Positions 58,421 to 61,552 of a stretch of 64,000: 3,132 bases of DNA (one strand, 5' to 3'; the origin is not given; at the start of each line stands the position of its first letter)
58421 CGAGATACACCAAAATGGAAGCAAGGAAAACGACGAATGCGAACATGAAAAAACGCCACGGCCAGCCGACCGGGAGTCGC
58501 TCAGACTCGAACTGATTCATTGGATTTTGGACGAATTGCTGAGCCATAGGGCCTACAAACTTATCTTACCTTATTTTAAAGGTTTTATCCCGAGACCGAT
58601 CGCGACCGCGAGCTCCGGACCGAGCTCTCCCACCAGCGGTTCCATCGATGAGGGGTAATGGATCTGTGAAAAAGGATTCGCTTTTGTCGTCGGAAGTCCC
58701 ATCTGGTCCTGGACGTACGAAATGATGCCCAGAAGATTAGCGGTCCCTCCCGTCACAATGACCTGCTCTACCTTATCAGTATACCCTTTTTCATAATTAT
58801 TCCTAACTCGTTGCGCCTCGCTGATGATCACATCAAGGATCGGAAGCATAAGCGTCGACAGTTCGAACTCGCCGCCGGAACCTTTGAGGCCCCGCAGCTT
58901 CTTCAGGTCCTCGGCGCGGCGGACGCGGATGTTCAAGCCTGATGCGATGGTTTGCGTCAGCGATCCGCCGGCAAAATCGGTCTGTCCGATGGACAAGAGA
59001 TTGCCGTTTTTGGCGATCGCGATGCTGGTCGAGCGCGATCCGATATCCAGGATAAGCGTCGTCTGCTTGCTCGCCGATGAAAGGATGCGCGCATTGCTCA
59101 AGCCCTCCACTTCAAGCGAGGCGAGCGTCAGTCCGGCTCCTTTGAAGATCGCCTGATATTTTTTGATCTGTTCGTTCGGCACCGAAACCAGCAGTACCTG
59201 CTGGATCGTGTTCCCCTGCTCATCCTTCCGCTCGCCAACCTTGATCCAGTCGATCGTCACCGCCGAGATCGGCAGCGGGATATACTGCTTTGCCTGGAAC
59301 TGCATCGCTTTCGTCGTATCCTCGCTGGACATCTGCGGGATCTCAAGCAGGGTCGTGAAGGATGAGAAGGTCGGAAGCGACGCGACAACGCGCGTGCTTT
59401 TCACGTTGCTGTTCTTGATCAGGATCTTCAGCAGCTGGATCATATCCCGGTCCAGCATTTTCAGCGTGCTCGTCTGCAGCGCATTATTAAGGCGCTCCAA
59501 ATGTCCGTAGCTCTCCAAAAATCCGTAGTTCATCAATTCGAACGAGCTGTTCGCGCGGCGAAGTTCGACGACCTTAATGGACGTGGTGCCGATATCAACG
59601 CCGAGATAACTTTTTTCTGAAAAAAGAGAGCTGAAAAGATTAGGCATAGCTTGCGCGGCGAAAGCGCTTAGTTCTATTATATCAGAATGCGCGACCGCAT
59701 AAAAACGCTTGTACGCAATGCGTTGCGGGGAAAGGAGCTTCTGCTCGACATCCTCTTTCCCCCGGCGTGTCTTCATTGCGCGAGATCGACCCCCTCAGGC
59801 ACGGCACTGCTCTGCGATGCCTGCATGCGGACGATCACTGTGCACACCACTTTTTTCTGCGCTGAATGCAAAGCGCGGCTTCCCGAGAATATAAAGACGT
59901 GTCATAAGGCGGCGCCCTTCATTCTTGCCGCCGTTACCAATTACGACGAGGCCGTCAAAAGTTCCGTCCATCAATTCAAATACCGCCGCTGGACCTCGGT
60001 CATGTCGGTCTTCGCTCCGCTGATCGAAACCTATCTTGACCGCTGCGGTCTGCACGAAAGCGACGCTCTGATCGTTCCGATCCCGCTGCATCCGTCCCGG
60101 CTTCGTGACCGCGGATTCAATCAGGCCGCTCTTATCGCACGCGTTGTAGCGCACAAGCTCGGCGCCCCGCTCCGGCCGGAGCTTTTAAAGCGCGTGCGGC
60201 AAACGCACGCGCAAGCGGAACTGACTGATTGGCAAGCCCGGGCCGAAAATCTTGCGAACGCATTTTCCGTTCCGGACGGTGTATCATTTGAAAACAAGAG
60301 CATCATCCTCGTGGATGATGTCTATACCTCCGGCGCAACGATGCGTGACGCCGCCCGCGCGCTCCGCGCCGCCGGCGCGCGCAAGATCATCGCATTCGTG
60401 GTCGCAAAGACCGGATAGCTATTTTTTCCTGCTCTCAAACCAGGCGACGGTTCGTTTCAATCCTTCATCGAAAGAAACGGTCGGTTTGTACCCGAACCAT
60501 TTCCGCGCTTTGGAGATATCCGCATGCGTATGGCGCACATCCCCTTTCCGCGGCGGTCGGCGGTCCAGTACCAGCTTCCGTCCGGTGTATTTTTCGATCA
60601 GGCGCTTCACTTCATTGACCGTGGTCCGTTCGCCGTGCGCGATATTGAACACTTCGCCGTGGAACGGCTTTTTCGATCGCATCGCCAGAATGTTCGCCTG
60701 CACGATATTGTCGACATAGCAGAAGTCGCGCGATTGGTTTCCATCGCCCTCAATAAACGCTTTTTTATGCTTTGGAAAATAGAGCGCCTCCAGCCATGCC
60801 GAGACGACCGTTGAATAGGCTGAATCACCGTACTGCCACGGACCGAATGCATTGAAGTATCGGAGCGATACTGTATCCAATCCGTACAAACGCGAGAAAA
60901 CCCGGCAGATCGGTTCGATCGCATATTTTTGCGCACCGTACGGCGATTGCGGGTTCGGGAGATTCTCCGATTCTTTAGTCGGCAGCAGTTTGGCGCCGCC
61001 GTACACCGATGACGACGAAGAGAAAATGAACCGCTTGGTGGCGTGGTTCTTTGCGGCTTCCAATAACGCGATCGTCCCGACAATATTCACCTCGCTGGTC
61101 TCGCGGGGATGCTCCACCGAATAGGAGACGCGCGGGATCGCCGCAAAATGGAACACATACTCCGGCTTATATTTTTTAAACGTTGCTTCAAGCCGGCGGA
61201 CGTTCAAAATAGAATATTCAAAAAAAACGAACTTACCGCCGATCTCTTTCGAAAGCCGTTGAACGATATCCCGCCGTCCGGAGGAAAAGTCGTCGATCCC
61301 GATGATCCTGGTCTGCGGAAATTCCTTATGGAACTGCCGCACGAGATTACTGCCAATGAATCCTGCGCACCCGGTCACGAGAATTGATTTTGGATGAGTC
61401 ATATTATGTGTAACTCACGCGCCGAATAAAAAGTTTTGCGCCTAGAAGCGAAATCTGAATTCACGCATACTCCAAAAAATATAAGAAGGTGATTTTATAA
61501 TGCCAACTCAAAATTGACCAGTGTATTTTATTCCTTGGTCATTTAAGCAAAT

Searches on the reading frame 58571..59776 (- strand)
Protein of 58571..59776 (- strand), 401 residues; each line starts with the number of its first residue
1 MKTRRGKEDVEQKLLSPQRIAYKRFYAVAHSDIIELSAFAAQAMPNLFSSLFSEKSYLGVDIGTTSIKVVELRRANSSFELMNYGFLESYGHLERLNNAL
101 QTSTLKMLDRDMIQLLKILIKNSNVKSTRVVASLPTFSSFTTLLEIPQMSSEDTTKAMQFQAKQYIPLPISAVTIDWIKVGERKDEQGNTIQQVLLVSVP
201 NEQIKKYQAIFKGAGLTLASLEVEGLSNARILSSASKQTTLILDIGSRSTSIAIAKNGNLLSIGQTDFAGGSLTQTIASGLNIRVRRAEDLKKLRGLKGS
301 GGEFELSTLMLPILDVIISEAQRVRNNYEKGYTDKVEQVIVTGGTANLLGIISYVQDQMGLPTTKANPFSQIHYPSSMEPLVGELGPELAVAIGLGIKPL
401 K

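Call 82: search_protein_families(library=pfam, proteins=[window:58571-59776:-], max_evalue=0.001)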
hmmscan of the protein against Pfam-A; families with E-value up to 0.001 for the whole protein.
window:58571-59776:- (401 aa): 3 families
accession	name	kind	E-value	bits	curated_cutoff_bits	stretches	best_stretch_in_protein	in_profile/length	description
PF11104.14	PilM_2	-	1.8e-36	126.2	27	1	59-397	1-337/340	Type IV pilus assembly protein PilM;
PF14450.12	FtsA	-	7.7e-12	46.1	31.8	1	242-394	2-127/127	Cell division protein FtsA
PF06723.19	MreB_Mbl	-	0.00024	20.5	27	0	236-279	143-186/327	MreB/Mbl protein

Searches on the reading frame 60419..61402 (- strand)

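Call 82: search_protein_families(library=pfam, proteins=[window:60419-61402:-], max_evalue=0.001)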
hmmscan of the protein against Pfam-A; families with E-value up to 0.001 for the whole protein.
window:60419-61402:- (327 aa): 7 families
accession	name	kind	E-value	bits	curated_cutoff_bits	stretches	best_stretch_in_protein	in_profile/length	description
PF16363.11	GDP_Man_Dehyd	-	4.1e-58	197.9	27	1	8-318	1-332/332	GDP-mannose 4,6 dehydratase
PF01370.27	Epimerase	-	1.8e-55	188.4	20.9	1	7-255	1-240/240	NAD dependent epimerase/dehydratase family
PF01073.25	3Beta_HSD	-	2.8e-18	66.4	22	1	8-243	1-231/280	3-beta hydroxysteroid dehydrogenase/isomerase family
PF02719.21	Polysacc_synt_2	-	1.4e-15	57.7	20.2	1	7-130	1-128/293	Polysaccharide biosynthesis protein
PF04321.23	RmlD_sub_bind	-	1e-11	44.9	27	1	6-165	2-135/287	RmlD substrate binding domain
PF07993.18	NAD_binding_4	-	2.5e-06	27.3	20.1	1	81-168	90-190/258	Male sterility protein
PF05368.20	NmrA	-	0.00096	19.3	27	0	5-283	3-244/298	NmrA-like family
